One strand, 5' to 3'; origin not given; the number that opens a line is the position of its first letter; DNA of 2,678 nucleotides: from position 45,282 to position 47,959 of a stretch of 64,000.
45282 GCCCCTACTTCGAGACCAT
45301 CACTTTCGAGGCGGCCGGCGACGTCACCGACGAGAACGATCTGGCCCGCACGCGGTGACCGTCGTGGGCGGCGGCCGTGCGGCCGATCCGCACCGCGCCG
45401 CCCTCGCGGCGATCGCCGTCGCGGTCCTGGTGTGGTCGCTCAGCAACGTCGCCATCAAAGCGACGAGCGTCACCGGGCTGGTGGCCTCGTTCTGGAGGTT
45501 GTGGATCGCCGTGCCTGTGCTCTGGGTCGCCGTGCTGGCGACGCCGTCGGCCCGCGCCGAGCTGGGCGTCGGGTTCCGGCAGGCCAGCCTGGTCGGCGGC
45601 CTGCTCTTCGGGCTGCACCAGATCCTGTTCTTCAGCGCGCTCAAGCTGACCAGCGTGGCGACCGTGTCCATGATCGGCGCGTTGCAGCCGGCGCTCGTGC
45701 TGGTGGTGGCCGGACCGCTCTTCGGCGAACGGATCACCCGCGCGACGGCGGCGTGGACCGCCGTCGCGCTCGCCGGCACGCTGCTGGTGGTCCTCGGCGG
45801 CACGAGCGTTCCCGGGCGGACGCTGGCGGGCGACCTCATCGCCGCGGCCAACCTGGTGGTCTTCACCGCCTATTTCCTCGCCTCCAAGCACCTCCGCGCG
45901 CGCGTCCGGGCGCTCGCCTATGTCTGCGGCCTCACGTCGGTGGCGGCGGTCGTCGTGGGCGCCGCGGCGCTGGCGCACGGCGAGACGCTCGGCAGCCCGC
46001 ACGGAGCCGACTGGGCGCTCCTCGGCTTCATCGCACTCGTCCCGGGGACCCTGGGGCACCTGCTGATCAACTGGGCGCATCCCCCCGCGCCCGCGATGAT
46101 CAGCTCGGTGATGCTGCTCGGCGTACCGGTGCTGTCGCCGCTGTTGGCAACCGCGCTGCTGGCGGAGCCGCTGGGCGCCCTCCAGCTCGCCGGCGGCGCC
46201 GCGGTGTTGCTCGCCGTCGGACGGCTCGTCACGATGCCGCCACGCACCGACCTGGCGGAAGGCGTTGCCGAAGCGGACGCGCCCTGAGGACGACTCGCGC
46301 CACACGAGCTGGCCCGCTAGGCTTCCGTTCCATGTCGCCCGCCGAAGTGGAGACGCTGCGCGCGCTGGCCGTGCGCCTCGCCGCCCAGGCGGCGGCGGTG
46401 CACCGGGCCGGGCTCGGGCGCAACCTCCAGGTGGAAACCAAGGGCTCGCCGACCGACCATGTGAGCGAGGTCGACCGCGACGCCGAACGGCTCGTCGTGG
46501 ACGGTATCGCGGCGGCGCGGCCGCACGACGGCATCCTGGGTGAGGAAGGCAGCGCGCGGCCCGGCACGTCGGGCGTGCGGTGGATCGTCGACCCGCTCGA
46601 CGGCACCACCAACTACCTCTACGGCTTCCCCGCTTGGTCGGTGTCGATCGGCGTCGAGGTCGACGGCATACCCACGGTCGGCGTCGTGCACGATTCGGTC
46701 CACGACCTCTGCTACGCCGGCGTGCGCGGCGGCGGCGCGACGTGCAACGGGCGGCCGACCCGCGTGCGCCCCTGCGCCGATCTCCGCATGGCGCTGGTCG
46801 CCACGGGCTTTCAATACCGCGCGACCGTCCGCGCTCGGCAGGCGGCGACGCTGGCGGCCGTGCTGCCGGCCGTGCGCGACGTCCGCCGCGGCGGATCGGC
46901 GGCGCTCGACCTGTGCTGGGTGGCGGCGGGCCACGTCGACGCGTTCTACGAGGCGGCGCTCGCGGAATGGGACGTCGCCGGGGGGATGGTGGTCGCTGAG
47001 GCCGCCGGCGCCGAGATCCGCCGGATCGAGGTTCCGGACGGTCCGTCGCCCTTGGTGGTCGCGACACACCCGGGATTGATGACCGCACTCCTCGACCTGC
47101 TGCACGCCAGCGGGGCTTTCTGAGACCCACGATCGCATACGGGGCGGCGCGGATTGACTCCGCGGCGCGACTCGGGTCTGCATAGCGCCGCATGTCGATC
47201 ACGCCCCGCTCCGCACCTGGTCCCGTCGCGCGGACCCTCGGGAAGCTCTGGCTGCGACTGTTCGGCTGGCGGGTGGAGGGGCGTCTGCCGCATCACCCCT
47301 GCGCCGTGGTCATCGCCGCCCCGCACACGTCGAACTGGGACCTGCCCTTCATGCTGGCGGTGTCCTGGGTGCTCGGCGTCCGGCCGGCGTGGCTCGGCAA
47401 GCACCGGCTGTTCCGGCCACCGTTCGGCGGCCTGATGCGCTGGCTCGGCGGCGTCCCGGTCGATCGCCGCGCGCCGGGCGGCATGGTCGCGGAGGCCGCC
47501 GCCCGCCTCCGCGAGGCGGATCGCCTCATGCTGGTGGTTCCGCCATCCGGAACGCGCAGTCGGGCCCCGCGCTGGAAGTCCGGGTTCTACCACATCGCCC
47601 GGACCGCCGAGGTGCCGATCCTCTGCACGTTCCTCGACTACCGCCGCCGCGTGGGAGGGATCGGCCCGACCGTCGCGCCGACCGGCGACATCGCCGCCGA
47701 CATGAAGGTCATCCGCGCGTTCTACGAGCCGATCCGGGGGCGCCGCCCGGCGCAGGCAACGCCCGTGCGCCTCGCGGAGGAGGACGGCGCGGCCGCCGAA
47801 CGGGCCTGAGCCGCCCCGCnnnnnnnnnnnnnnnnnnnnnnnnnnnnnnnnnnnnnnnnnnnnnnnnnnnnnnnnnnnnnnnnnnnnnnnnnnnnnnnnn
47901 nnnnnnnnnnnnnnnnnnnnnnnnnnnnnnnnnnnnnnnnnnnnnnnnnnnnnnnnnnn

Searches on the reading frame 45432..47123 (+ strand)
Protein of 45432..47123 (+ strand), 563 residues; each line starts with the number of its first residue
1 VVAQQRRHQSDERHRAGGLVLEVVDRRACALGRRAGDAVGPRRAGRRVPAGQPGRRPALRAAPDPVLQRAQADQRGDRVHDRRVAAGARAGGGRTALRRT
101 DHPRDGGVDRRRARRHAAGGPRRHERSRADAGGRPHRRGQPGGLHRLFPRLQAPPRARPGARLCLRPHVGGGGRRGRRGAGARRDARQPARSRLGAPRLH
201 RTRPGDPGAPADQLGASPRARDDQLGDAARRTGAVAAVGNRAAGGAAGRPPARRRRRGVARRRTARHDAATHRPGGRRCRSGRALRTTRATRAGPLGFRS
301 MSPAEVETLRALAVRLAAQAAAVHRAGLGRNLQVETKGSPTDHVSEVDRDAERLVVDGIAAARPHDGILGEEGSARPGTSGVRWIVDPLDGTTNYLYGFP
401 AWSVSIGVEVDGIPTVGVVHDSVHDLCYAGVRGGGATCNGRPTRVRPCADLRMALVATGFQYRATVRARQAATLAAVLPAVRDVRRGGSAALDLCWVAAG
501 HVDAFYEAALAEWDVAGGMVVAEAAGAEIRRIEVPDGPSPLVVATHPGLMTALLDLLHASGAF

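Call 79: search_protein_families(library=pfam, proteins=[window:45432-47123:+], max_evalue=0.00001)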
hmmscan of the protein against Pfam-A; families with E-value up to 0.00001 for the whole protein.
window:45432-47123:+ (563 aa): 1 family
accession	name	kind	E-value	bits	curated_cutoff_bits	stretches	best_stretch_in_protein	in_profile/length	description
PF00459.30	Inositol_P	-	1e-61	209.3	27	1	306-546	2-254/271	Inositol monophosphatase family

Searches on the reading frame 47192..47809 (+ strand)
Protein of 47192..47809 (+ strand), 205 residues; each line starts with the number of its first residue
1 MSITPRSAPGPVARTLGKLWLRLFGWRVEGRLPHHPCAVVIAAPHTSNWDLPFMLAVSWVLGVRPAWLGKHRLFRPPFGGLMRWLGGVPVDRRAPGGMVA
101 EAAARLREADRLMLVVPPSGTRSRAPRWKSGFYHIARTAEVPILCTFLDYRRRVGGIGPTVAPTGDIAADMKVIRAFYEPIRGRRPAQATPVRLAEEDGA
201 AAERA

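Call 9: search_protein_families(library=pfam, proteins=[window:47192-47809:+], max_evalue=0.001)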
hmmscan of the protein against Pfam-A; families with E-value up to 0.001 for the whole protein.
window:47192-47809:+ (205 aa): 1 family
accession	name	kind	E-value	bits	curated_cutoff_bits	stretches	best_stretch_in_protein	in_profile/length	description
PF01553.26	Acyltransferase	-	1.4e-13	51.2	23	1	38-144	15-127/132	Acyltransferase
